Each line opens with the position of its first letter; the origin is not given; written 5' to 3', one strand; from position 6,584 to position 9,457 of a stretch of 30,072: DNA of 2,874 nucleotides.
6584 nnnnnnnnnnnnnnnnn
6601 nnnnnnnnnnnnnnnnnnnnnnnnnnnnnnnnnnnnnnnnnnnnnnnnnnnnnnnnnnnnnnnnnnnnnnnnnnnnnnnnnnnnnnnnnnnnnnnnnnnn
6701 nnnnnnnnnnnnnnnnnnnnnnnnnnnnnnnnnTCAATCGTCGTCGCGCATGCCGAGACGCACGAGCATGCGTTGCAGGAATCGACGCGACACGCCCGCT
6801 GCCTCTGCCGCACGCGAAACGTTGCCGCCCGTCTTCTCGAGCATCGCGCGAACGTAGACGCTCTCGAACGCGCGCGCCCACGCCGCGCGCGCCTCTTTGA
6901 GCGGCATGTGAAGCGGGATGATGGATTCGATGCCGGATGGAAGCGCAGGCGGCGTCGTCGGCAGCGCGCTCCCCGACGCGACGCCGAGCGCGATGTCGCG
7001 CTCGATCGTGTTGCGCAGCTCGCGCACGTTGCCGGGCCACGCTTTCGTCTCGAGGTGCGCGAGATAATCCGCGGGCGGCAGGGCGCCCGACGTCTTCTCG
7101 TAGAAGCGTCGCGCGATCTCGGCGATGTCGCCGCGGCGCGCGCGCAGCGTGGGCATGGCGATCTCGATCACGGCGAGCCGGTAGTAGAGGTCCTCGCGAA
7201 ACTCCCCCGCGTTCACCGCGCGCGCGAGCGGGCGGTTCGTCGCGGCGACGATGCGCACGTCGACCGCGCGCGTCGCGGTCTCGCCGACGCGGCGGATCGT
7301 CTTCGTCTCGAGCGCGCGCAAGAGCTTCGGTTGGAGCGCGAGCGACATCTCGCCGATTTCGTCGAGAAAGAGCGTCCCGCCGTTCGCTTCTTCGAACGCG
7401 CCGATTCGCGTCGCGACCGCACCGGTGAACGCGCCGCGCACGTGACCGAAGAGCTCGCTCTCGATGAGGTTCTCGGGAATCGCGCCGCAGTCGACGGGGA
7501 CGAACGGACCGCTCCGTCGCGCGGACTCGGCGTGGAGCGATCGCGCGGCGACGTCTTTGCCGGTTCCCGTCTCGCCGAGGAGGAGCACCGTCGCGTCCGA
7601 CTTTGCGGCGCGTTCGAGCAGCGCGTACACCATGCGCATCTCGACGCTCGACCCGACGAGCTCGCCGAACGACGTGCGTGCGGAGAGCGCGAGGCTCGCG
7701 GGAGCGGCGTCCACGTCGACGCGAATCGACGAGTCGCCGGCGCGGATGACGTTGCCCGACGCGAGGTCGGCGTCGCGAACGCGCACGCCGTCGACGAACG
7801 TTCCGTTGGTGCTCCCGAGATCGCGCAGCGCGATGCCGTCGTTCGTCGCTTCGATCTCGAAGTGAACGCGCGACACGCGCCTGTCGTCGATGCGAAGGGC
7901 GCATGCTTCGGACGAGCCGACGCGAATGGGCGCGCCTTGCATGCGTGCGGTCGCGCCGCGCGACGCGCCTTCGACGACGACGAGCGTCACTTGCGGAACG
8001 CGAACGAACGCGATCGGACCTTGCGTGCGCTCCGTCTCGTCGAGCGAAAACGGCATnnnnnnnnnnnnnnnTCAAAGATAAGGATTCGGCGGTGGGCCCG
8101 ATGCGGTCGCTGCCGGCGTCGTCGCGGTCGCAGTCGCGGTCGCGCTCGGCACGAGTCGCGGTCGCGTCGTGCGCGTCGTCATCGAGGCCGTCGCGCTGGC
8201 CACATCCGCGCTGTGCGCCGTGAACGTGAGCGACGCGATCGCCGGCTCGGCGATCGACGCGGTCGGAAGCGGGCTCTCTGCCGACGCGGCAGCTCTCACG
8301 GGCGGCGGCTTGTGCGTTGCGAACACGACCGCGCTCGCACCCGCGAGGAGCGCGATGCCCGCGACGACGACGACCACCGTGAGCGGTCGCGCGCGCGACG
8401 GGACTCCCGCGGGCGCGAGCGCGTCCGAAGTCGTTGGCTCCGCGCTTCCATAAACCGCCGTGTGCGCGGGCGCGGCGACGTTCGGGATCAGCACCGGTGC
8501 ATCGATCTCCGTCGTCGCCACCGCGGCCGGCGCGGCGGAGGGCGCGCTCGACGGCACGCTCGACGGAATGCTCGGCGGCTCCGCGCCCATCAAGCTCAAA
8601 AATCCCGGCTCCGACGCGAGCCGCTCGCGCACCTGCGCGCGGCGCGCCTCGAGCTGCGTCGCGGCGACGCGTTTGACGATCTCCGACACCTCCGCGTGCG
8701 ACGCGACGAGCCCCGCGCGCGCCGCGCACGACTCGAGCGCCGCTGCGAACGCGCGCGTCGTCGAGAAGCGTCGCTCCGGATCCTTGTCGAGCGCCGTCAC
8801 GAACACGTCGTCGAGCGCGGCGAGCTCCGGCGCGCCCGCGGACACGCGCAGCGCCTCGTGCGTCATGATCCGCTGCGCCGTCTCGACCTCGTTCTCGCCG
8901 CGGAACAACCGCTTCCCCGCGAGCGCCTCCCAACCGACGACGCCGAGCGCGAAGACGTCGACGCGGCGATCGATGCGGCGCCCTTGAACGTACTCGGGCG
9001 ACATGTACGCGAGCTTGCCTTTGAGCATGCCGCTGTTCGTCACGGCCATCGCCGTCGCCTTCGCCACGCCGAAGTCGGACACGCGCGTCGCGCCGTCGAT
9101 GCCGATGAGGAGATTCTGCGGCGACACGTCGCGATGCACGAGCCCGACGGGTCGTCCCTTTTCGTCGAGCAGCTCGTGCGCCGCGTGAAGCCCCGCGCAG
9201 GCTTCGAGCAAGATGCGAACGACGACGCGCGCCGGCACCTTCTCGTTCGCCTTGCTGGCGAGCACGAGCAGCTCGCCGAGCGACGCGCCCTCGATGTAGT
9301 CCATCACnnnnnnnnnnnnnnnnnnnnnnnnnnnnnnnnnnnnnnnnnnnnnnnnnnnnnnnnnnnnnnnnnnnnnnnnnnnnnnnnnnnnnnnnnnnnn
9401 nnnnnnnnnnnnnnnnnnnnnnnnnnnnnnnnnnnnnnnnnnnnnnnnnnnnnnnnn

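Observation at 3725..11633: Candidate novel signalling locus: operon of Cys-rich lipoproteins, membrane protein, Ser/Thr kinase, FHA-sigma54 activator and 1000-aa protein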

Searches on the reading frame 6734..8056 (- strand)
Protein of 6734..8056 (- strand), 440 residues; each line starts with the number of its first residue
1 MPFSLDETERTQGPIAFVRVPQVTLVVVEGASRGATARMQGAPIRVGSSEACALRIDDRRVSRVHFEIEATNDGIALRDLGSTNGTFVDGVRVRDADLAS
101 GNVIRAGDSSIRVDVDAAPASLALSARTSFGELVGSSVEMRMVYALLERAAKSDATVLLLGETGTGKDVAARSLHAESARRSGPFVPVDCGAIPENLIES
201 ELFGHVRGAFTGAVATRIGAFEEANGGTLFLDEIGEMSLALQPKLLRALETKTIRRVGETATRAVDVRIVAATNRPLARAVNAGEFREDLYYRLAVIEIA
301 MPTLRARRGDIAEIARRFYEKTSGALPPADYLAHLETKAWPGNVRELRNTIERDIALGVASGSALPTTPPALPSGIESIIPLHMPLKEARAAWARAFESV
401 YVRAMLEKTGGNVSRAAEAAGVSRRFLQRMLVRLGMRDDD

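Call 7: search_protein_families(library=pfam, proteins=[window:6734-8056:-], max_evalue=0.01)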
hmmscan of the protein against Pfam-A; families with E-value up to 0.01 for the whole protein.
window:6734-8056:- (440 aa): 12 families
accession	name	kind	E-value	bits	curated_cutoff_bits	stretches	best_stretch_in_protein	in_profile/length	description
PF00158.32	Sigma54_activat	-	1.8e-69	233.2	20.2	1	133-299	1-167/168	Sigma-54 interaction domain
PF14532.12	Sigma54_activ_2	-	9.9e-19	68.4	25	1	134-304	1-138/138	Sigma-54 interaction domain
PF00498.31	FHA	-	2.6e-17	63.5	20.7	1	44-107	1-67/67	FHA domain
PF16697.10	Yop-YscD_cpl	-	3e-15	56.7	33.2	1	27-109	2-86/94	Inner membrane component of T3SS, cytoplasmic domain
PF25601.1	AAA_lid_14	-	3.5e-10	40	27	1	305-357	1-59/87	AAA+ ATPase lid domain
PF07728.20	AAA_5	-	4.3e-08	33.7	22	1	157-277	2-125/139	AAA domain (dynein-related subfamily)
PF02954.25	HTH_8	-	2.4e-06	27.6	22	1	395-429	3-37/42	Bacterial regulatory protein, Fis family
PF01078.27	Mg_chelatase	-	1.7e-05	24.7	20.3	1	213-275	94-158/207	Magnesium chelatase, subunit ChlI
PF00004.35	AAA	-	2.2e-05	25.3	21.2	1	157-276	1-111/131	ATPase family associated with various cellular activities (AAA)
PF13191.12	AAA_16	-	6.3e-05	24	32.6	1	132-203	1-75/167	AAA ATPase domain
PF20030.5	bpMoxR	-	0.0026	17.3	27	1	138-278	15-150/205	MoxR domain in the MoxR-vWA-beta-propeller ternary systems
PF00493.29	MCM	-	0.003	17.1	23.3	0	151-274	54-172/224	MCM P-loop domain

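Call 8: search_protein_families(library=ncbifam, proteins=[window:6734-8056:-], max_evalue=0.01)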
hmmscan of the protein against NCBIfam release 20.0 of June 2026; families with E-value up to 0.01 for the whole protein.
window:6734-8056:- (440 aa): 37 families (the best 25 are shown)
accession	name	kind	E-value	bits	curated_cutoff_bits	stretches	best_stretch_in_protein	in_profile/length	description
NF003451.0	PRK05022.1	equivalog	6.7e-88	295.6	476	1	128-437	187-511/512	nitric oxide reductase transcriptional regulator NorR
TIGR01817.1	nifA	equivalog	1.2e-87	294.9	528.85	1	130-357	195-427/534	nif-specific transcriptional activator NifA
TIGR02915.1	PEP_resp_reg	equivalog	6.3e-87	292.2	502.6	1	127-436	135-444/445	PEP-CTERM-box response regulator transcription factor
TIGR02329.1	propionate_PrpR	equivalog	3.6e-83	280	499.2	1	117-431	198-524/526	propionate catabolism operon regulatory protein PrpR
NF050807.1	TransRegFlbDCaul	equivalog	3.6e-82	276.6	750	1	130-414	117-402/454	sigma-54-dependent transcriptional regulator FlbD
NF041552.1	TF_PrdR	equivalog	4.2e-82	276.3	795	1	127-426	263-568/577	sigma-54 dependent transcriptional regulator PrdR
TIGR01818.1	ntrC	equivalog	7.7e-82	275.5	558.6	1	128-403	131-409/463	nitrogen regulation protein NR(I)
NF038308.1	RNA_repair_RtcR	equivalog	1.3e-80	271.7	650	1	131-357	180-421/530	RNA repair transcriptional activator RtcR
NF008469.0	PRK11361.1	equivalog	9.4e-80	268.5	714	1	122-432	134-452/461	acetoacetate metabolism transcriptional regulator AtoC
NF011953.0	PRK15424.1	equivalog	1.9e-78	264.4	703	1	118-431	206-531/538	propionate catabolism operon regulatory protein PrpR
NF041946.1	LuxO_transreg_Vib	equivalog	1.6e-77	261.3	800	1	128-374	130-382/463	quorum-sensing sigma-54 dependent transcriptional regulator LuxO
NF011695.0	PRK15115.1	equivalog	8.4e-74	248.9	763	1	132-435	136-437/445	two-component system response regulator GlrR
NF007689.0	PRK10365.1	equivalog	4.5e-73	246.5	760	1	125-430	134-438/441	sigma-54-dependent response regulator transcription factor ZraR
NF011958.0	PRK15429.1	equivalog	8.5e-72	242.8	830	1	127-436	375-686/692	formate hydrogenlyase transcriptional activator FlhA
NF051870.1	NAssimRespRegNtrX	equivalog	4.7e-71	240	600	1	131-436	139-452/452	nitrogen assimilation response regulator NtrX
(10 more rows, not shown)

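Call 14: find_encoding_contigs(protein=window:6734-8056:-, flank=10000, max_places=6)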
Protein window:6734-8056:- (440 aa): no gene with exactly this product is on record in the collection.

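Call 94: search_protein_families(library=padloc, proteins=[window:6734-8056:-], max_evalue=0.001)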
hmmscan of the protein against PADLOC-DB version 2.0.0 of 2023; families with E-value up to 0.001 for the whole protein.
window:6734-8056:- (440 aa): 3 families
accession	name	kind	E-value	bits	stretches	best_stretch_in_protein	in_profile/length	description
PDLC01995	RtcR_PspF2--CARF_AAA_HTH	-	1.8e-96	322.1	1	125-436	161-480/481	-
PDLC01994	RtcR_PspF1--CARF_AAA_HTH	-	4.6e-49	165.7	1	136-430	163-464/468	-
PDLC01993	RtcR--CARF_AAA_HTH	-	4.1e-46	155.5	1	142-357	192-421/523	-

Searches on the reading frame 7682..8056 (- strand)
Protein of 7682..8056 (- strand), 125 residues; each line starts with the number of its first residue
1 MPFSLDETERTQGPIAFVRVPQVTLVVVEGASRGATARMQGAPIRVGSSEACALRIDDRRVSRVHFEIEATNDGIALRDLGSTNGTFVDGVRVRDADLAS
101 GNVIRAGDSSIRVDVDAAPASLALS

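Call 59: search_solved_structures(query=window:7682-8056:-, max_evalue=0.01, show_alignments=4)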
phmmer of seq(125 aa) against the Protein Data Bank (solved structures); distinct sequences matched with E-value up to 0.01: 20.
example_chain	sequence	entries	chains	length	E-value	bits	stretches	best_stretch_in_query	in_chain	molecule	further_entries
3po8_A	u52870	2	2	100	4.1e-10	43.3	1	23-113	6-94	Putative uncharacterized protein TB39.8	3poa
2lc1_A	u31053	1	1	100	5.1e-10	43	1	23-113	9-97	Putative uncharacterized protein TB39.8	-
3oun_A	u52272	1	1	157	2.4e-09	40.8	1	22-112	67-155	Putative uncharacterized protein TB39.8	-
1uht_A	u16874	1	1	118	3.8e-07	33.8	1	20-120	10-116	expressed protein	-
3gqs_A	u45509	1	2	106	7.9e-07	32.8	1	24-117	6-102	Adenylate cyclase-like protein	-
2kkl_A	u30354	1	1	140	3.2e-06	30.8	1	23-108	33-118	Uncharacterized protein Mb1858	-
2kfu_A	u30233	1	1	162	4.4e-06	30.3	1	22-108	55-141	Rv1827 pThr 22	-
6i2p_D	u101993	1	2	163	4.5e-06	30.3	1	22-108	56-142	Glycogen accumulation regulator GarA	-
6cah_A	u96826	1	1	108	4.9e-06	30.2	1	36-110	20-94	ABC transporter ATP-binding/permease protein Rv1747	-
7rj3_A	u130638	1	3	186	6.1e-06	29.9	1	22-108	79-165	Glycogen accumulation regulator GarA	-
4jon_A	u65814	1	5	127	5.8e-05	26.8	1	32-95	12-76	Centrosomal protein of 170 kDa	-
6i2q_B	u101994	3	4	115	6.1e-05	26.7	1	24-108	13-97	Glycogen accumulation regulator GarA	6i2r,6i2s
8p5r_G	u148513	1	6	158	6.4e-05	26.6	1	22-108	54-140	Glycogen accumulation regulator GarA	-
6a8w_A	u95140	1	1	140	8.3e-05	26.2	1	56-107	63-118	Vacuolar protein sorting-associated protein 64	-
6hc0_B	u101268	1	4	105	0.00021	24.9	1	34-93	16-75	GGDEF domain protein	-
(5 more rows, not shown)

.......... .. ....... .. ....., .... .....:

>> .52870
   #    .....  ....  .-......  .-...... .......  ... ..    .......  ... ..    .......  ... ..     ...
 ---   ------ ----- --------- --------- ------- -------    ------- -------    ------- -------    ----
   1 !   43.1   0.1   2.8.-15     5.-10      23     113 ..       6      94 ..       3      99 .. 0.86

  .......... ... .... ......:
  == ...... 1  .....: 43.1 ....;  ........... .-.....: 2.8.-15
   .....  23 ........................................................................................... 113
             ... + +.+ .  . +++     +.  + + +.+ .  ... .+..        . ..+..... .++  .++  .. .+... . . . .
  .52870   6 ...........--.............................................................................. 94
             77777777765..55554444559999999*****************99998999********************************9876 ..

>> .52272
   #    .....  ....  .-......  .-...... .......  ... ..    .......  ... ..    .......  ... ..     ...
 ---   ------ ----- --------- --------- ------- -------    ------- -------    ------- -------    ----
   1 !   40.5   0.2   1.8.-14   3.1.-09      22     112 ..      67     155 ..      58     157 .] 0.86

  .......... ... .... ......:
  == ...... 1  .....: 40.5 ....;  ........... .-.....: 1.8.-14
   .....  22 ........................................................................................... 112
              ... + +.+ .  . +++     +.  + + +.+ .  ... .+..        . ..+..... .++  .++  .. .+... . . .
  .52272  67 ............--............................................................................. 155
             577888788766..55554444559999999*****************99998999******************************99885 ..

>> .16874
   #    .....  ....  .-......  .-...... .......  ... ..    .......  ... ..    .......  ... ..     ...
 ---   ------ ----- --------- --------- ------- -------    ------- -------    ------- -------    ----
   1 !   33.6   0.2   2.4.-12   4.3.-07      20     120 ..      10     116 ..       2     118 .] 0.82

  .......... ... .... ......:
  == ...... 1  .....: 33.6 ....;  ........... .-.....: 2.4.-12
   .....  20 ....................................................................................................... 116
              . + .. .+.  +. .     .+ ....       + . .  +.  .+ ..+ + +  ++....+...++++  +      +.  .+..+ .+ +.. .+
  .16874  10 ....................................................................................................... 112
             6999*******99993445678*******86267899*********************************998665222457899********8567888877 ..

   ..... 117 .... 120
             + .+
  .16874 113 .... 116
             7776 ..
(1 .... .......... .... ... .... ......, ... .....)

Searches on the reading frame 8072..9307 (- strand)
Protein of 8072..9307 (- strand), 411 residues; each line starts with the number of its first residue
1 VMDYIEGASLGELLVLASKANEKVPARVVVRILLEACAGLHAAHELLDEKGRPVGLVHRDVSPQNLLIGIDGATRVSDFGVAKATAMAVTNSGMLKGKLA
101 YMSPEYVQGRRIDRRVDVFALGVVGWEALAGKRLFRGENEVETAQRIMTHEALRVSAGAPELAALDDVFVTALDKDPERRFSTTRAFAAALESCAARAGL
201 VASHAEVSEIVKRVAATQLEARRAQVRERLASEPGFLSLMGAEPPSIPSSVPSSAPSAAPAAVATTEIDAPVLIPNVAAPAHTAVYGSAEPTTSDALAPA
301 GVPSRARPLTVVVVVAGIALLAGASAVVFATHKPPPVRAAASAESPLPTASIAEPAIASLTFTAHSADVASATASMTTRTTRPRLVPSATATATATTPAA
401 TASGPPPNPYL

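Call 94: search_protein_families(library=padloc, proteins=[window:8072-9307:-], max_evalue=0.001)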
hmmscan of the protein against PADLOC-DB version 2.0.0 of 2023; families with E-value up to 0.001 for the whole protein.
window:8072-9307:- (411 aa): 31 families (the best 25 are shown)
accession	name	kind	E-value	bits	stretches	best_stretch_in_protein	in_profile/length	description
PDLC04042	PD-T4-6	-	4.2e-40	136.2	1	2-197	88-275/292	-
PDLC04053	PD-T4-6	-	5.9e-39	132.3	1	2-218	88-293/311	-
PDLC04061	PD-T4-6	-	6.5e-39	132.8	1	2-406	99-463/510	-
PDLC04043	PD-T4-6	-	2.7e-37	126.9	1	2-226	94-307/452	-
PDLC04041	PD-T4-6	-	6.7e-35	119.2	1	2-252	108-353/443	-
PDLC04060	PD-T4-6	-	5.7e-33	112.5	1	1-201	86-276/486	-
PDLC04039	PD-T4-6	-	1.4e-32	111.3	1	3-342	94-416/458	-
PDLC04047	PD-T4-6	-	1.8e-32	110.7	1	1-212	89-290/327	-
PDLC04054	PD-T4-6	-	3.7e-32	110.1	1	2-204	90-283/347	-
PDLC04138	mad6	-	5.3e-32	109.5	1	2-201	131-320/659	mads_6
PDLC04052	PD-T4-6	-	1.3e-29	101.8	1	2-208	92-288/496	-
PDLC04040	PD-T4-6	-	5.9e-29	99.2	1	1-207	81-276/547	-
PDLC04057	PD-T4-6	-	1.1e-27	95.1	1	2-199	87-275/443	-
PDLC04064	PD-T4-6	-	1.2e-27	94.8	1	2-205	99-291/369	-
PDLC04048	PD-T4-6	-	2.1e-25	87.8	1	1-195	89-273/354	-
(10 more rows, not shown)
